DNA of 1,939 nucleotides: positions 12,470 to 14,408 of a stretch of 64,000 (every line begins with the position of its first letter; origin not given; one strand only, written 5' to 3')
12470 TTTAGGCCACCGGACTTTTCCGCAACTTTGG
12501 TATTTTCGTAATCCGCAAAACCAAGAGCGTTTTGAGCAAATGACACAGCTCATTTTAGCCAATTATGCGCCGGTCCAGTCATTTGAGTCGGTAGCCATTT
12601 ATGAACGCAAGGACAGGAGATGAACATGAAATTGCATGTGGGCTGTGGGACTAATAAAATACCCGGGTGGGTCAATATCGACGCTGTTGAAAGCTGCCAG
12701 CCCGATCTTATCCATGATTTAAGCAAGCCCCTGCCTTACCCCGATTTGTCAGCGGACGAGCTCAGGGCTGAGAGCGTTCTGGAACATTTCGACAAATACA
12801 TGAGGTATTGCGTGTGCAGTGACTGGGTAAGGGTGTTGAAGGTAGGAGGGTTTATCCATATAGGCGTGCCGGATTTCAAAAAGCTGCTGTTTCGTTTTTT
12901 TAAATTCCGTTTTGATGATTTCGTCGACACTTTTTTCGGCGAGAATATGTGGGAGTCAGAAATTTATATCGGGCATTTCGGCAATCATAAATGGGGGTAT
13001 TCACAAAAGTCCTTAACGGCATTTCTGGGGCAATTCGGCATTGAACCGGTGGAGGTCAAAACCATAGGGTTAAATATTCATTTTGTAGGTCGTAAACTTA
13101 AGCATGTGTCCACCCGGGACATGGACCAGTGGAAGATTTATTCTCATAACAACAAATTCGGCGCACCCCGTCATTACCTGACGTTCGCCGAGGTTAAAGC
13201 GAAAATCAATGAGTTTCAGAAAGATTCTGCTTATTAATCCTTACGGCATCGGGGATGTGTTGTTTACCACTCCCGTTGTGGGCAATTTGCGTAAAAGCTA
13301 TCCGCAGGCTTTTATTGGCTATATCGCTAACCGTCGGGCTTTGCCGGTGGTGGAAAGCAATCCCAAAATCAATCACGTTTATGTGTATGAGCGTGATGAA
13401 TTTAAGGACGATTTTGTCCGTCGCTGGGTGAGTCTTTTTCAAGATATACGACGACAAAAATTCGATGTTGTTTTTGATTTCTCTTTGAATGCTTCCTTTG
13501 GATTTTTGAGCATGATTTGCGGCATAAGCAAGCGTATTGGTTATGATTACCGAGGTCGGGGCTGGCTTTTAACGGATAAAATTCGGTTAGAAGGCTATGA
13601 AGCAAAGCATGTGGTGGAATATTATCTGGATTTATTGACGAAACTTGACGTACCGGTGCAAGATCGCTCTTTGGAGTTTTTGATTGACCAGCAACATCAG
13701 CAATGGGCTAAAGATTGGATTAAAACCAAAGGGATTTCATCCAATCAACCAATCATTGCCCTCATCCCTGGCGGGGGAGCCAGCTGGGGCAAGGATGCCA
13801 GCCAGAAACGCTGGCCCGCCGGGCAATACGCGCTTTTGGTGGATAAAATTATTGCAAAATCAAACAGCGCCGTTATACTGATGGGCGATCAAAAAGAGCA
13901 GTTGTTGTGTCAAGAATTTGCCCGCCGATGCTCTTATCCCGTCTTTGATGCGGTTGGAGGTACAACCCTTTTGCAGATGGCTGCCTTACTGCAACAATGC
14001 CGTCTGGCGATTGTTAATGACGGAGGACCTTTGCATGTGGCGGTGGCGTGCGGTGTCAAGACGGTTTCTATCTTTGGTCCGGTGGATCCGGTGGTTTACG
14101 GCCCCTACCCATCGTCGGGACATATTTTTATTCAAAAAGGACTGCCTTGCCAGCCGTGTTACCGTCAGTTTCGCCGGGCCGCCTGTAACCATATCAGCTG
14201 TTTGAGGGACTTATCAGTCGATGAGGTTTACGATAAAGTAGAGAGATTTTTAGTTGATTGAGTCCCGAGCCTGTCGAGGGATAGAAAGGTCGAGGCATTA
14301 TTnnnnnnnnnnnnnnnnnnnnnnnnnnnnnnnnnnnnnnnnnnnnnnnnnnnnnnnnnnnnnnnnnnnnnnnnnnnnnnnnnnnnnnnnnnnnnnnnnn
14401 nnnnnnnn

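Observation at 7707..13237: Tandem duplicated module: a large GT-C-like polytopic membrane protein followed by a SAM methyltransferase, twice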

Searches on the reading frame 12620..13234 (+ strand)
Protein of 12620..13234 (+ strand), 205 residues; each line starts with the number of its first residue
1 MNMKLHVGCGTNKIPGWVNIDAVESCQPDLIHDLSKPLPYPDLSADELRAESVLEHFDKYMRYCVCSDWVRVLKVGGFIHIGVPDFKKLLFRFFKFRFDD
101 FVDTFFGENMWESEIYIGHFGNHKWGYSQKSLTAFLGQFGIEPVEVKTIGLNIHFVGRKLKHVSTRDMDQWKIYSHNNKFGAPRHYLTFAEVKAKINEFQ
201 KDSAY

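Call 6: search_protein_families(library=pfam, proteins=[window:12620-13234:+], max_evalue=0.1)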
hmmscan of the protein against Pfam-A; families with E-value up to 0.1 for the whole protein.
window:12620-13234:+ (205 aa): 2 families
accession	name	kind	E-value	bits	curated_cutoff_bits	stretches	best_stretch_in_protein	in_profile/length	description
PF08241.18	Methyltransf_11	-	0.0083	17.2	21.2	1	33-80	50-94/95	Methyltransferase domain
PF21156.3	ISOA1-3_C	-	0.092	13.4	27.3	0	4-59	30-85/106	Isoamylase 1-3, C-terminal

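Call 9: search_protein_families(library=ncbifam, proteins=[window:12620-13234:+], max_evalue=1)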
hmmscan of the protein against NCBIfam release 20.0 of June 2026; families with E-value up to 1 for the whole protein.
window:12620-13234:+ (205 aa): 1 family
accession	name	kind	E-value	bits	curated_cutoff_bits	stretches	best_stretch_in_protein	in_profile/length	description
NF006362.0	PRK08581.1-4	equivalog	0.17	10.8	620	1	97-144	324-370/541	amidase domain-containing protein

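Call 60: find_homologous_proteins(query=window:12620-13234:+)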
Query window:12620-13234:+ (205 aa): 377 proteins with E <= 0.001 among 425 candidates; the best 120 are listed.
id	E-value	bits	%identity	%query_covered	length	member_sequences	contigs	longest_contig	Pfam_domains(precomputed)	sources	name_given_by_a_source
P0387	4.2e-140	483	100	99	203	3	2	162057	-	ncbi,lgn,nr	ncbi:MAG: hypothetical protein HY209_00300 [Candidatus Omnitrophica bacterium]|nr:hypothetical prote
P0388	4.4e-112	391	81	97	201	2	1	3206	-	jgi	jgi:hypothetical protein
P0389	1.6e-111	389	79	98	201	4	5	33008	-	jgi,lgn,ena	-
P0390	3.9e-111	388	80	99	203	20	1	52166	-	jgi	jgi:hypothetical protein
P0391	7.9e-111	387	80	97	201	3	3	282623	-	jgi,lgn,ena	-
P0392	1.9e-110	386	80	98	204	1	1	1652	-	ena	-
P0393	7.1e-110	384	79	98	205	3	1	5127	-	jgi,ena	-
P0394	3.1e-108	378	82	94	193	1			-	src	-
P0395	9.4e-107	374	77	96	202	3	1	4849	-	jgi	jgi:hypothetical protein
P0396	1.2e-106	373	76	98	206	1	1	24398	-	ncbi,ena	-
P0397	1.3e-106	373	77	98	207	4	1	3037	-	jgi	-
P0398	7.2e-106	371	76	97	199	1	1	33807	-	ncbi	-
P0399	7.3e-106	371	79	98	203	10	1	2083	-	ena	-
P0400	2.8e-105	369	75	99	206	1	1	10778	-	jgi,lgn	-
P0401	2.8e-104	365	75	100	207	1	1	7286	-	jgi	jgi:hypothetical protein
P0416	1.5e-98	347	72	99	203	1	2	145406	-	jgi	jgi:hypothetical protein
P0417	1.8e-97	343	71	99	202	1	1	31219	PF08241.19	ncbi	-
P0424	5.7e-95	335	70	98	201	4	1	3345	PF08241.19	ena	-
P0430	7.2e-92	325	69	99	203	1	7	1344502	-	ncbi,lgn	-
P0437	3.5e-87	310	65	98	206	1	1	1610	PF08241.19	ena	-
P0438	9.6e-87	308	63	99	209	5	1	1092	PF08241.19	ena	-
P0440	1.1e-85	305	62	98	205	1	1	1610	PF08241.19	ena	-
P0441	1.2e-85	305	64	97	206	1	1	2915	PF08241.19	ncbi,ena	-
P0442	1.5e-85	304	64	97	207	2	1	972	PF08241.19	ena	-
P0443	1.7e-85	304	63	98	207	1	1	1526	PF08241.19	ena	-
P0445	3.0e-85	303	61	99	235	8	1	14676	PF08241.19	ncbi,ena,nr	ncbi:MAG: methyltransferase domain-containing protein [Candidatus Omnitrophica bacterium]|nr:methylt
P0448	1.5e-84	301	61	99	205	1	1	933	PF08241.19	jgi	jgi:hypothetical protein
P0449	1.8e-84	301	63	97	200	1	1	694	PF08241.19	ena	-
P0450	2.6e-84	300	61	99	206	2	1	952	PF08241.19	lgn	-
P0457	2.0e-82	294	61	98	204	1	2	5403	PF08241.19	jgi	jgi:hypothetical protein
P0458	2.1e-82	294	62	98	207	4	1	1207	PF08241.19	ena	-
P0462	3.5e-82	293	61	97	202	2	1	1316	PF08241.19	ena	-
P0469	1.0e-81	292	59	99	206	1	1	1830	PF08241.19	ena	-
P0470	1.0e-81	292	60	98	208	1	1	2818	PF08241.19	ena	-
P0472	1.0e-81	292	60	98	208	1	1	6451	PF08241.19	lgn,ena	-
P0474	1.1e-81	292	60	97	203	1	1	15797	PF08241.19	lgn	-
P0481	7.6e-81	289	59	98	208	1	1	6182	PF08241.19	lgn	-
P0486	1.1e-80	288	60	97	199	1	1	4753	PF08241.19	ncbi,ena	-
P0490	1.4e-80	288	59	98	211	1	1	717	PF08241.19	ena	-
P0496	2.5e-80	287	58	99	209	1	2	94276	PF08241.19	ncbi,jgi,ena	-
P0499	4.1e-80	286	59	99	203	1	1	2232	PF08241.19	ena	-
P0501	5.3e-80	286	58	98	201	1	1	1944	PF08241.19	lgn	-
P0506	7.7e-80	286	61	97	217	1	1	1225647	-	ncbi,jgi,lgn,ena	ncbi:MAG: methyltransferase domain-containing protein [Candidatus Omnitrophota bacterium]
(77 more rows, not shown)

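Call 61: find_encoding_contigs(protein=P0391, flank=6000, max_places=1)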
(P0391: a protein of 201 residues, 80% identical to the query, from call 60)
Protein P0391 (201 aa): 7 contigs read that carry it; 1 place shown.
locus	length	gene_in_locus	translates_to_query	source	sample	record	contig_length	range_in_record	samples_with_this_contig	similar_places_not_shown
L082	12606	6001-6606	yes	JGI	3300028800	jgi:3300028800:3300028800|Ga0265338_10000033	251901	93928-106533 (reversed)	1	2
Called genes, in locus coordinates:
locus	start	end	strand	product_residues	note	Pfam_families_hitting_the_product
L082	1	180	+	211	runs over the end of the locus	PF02660:G3P_acyltransf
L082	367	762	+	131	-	-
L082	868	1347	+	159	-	-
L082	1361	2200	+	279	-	PF03976:PPK2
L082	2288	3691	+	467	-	PF00202:Aminotran_3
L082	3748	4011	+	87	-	-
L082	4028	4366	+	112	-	PF07238:PilZ (weak)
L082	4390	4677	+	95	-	PF11084:DUF2621 (weak), PF08369:PCP_red (faint)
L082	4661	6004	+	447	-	PF04932:Wzy_C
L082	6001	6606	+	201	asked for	-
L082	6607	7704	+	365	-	PF00365:PFK, PF01513:NAD_kinase (faint)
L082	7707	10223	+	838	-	PF00690:Cation_ATPase_N, PF00122:E1-E2_ATPase, PF00702:Hydrolase, PF13246:Cation_ATPase, PF00689:Cation_ATPase_C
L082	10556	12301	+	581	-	PF03814:KdpA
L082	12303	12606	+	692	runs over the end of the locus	PF00122:E1-E2_ATPase, PF00702:Hydrolase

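Call 62: find_encoding_contigs(protein=P0430, flank=6000, max_places=1)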
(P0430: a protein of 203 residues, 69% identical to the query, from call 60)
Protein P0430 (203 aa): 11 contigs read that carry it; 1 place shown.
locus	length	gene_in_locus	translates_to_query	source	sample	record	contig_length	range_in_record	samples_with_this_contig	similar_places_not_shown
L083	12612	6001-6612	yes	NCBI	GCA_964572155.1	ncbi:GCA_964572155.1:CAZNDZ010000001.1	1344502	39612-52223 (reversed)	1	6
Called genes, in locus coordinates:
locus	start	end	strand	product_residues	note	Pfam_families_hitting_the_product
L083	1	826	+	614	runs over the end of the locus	PF01134:GIDA, PF07992:Pyr_redox_2 (weak), PF12831:FAD_oxidored (weak), PF13738:Pyr_redox_3 (faint), PF21680:GIDA_C_1st, PF13932:SAM_GIDA_C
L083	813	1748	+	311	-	PF00291:PALP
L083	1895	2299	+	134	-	PF05973:Gp49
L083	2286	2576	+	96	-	PF12844:HTH_19 (weak), PF13560:HTH_31 (weak), PF01381:HTH_3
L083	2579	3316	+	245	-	PF07953:Toxin_R_bind_N (weak), PF13385:Laminin_G_3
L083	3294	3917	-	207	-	PF00899:ThiF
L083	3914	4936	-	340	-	PF04055:Radical_SAM, PF06968:BATS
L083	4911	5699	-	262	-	PF00977:His_biosynth (faint), PF05690:ThiG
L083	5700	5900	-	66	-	PF02597:ThiS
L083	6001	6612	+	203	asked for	-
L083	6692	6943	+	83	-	PF13711:DUF4160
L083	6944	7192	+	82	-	PF10387:DUF2442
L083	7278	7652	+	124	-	-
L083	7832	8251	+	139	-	PF02675:AdoMet_dc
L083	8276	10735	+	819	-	PF00133:tRNA-synt_1, PF01406:tRNA-synt_1e (faint), PF09334:tRNA-synt_1g, PF13603:tRNA-synt_1_2, PF00133:tRNA-synt_1, PF09334:tRNA-synt_1g (weak), PF08264:Anticodon_1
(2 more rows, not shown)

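Call 63: find_encoding_contigs(protein=P0506, flank=6000, max_places=1)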
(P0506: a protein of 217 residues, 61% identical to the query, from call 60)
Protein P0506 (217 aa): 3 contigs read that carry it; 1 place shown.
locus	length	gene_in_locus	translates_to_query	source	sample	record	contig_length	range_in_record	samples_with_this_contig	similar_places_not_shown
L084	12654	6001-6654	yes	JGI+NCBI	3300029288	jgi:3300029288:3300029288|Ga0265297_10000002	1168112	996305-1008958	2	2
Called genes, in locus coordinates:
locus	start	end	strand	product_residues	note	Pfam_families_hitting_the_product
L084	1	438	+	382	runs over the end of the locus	PF00438:S-AdoMet_synt_N, PF02772:S-AdoMet_synt_M, PF02773:S-AdoMet_synt_C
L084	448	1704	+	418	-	PF05221:AdoHcyase, PF02826:2-Hacid_dh_C (faint), PF00670:AdoHcyase_NAD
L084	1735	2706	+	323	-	PF00365:PFK, PF01513:NAD_kinase (weak)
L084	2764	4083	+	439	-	PF01116:F_bP_aldolase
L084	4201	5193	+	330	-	PF00670:AdoHcyase_NAD (faint), PF03446:NAD_binding_2 (faint), PF07991:KARI_N, PF01450:KARI_C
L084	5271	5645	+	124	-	PF02537:CRCB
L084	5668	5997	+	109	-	PF02641:DUF190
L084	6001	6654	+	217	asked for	-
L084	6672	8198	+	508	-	PF00682:HMGL-like, PF22617:HCS_D2, PF08502:LeuA_dimer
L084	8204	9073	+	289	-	PF08501:Shikimate_dh_N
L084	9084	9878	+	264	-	PF06750:A24_N_bact, PF01478:Peptidase_A24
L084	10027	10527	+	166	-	PF13238:AAA_18, PF13671:AAA_33 (weak), PF01202:SKI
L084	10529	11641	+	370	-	PF02481:DNA_processg_A, PF18306:LDcluster4 (faint), PF17782:WHD_DprA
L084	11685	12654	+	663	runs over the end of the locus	PF01751:Toprim, PF01131:Topoisom_bac, PF01396:Zn_ribbon_Top1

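Call 80: find_encoding_contigs(protein=P0416, flank=5000, max_places=1)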
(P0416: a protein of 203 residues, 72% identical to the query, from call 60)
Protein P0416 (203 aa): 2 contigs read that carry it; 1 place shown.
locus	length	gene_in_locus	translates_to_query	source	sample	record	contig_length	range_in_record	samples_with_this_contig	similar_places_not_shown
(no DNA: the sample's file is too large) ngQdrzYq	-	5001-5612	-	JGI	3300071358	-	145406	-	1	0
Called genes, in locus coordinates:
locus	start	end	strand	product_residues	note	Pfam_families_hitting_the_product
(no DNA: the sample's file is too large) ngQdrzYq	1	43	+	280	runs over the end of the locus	PF00535:Glycos_transf_2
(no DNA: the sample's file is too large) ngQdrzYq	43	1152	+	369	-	PF13439:Glyco_transf_4, PF20706:GT4-conflict, PF00534:Glycos_transf_1, PF13692:Glyco_trans_1_4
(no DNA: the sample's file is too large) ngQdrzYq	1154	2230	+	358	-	PF04055:Radical_SAM, PF13186:SPASM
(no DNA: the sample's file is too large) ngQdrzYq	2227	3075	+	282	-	PF00535:Glycos_transf_2 (weak)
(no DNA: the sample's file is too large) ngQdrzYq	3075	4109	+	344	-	-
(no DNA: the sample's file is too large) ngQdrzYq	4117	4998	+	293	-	PF13383:Methyltransf_22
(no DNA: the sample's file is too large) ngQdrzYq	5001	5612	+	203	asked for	-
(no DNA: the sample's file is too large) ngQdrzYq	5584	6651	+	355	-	PF01075:Glyco_transf_9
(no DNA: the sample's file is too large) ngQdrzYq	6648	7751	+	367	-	PF01041:DegT_DnrJ_EryC1, PF00155:Aminotran_1_2, PF01053:Cys_Met_Meta_PP, PF01212:Beta_elim_lyase, PF00266:Aminotran_5 (weak)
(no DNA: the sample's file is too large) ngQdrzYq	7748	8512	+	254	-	PF00535:Glycos_transf_2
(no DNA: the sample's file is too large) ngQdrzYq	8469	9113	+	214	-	PF08645:PNK3P, PF13419:HAD_2 (faint), PF13242:Hydrolase_like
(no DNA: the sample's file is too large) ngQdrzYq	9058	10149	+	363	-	PF06925:MGDG_synth, PF04101:Glyco_tran_28_C (weak)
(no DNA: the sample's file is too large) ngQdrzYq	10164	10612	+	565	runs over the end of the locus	PF17764:PriA_3primeBD, PF18074:PriA_C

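Call 81: find_encoding_contigs(protein=P0390, flank=5000, max_places=1)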
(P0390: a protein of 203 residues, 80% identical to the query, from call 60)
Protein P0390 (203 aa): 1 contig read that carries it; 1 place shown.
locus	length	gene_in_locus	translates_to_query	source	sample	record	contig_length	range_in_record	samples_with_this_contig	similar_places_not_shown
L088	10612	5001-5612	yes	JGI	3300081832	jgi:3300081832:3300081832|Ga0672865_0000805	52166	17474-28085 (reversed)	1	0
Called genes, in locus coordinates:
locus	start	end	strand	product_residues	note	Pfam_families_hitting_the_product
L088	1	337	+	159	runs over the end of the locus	-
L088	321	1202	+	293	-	PF03976:PPK2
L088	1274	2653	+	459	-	PF00202:Aminotran_3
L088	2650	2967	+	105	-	-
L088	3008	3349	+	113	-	PF07238:PilZ (weak)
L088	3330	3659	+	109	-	PF08369:PCP_red (weak)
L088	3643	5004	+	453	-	PF04932:Wzy_C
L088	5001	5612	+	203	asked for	-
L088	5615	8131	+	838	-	PF00690:Cation_ATPase_N, PF00122:E1-E2_ATPase, PF00702:Hydrolase, PF13246:Cation_ATPase, PF08282:Hydrolase_3 (faint), PF00689:Cation_ATPase_C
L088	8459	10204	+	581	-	PF03814:KdpA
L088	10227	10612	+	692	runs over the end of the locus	PF00122:E1-E2_ATPase, PF00702:Hydrolase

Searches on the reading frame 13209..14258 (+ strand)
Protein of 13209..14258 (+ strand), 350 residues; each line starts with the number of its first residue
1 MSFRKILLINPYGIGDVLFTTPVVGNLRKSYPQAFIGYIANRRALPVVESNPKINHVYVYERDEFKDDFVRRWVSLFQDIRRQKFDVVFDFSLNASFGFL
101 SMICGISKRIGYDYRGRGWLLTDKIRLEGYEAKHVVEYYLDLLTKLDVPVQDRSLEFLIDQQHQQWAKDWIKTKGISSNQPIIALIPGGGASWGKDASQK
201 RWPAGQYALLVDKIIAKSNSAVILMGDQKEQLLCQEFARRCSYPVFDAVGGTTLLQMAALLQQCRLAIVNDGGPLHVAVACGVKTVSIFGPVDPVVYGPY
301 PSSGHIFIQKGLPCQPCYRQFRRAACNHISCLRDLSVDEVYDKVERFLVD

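Call 6: search_protein_families(library=pfam, proteins=[window:13209-14258:+], max_evalue=0.1)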
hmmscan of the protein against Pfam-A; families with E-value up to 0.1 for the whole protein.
window:13209-14258:+ (350 aa): 3 families
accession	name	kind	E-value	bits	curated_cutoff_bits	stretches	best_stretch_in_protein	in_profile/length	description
PF01075.23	Glyco_transf_9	-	1.8e-35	122.9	22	1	74-321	2-240/247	Glycosyltransferase family 9 (heptosyltransferase)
PF22988.2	PWWP_KDM3B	-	0.0097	16.6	27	0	195-233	19-57/98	Lysine-specific demethylase 3B, PWWP domain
PF09758.14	FPL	-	0.062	13.8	26.1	0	39-80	58-99/148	Uncharacterised conserved protein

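Call 39: search_protein_families(library=ncbifam, proteins=[window:13209-14258:+], max_evalue=0.00001)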
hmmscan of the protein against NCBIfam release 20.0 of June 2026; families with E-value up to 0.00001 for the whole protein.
window:13209-14258:+ (350 aa): 6 families
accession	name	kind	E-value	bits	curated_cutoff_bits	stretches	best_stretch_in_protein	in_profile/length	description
TIGR02195.1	heptsyl_trn_II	equivalog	2.4e-42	145.3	134.6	1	5-348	1-338/339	lipopolysaccharide heptosyltransferase II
TIGR02201.1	heptsyl_trn_III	equivalog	1.2e-32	113.3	170.2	1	5-306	1-303/344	putative lipopolysaccharide heptosyltransferase III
NF007742.0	PRK10422.1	equivalog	3.7e-30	104.9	467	1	2-303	4-302/352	lipopolysaccharide core heptosyltransferase RfaQ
NF008162.0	PRK10916.1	equivalog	3.4e-21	75.8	569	1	5-300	2-298/348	ADP-heptose--LPS heptosyltransferase RfaF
TIGR02193.1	heptsyl_trn_I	equivalog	5e-17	62.1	185.3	1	5-307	1-299/320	lipopolysaccharide heptosyltransferase I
NF008204.0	PRK10964.1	equivalog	6.2e-07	28.8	437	1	5-306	2-296/322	lipopolysaccharide heptosyltransferase RfaC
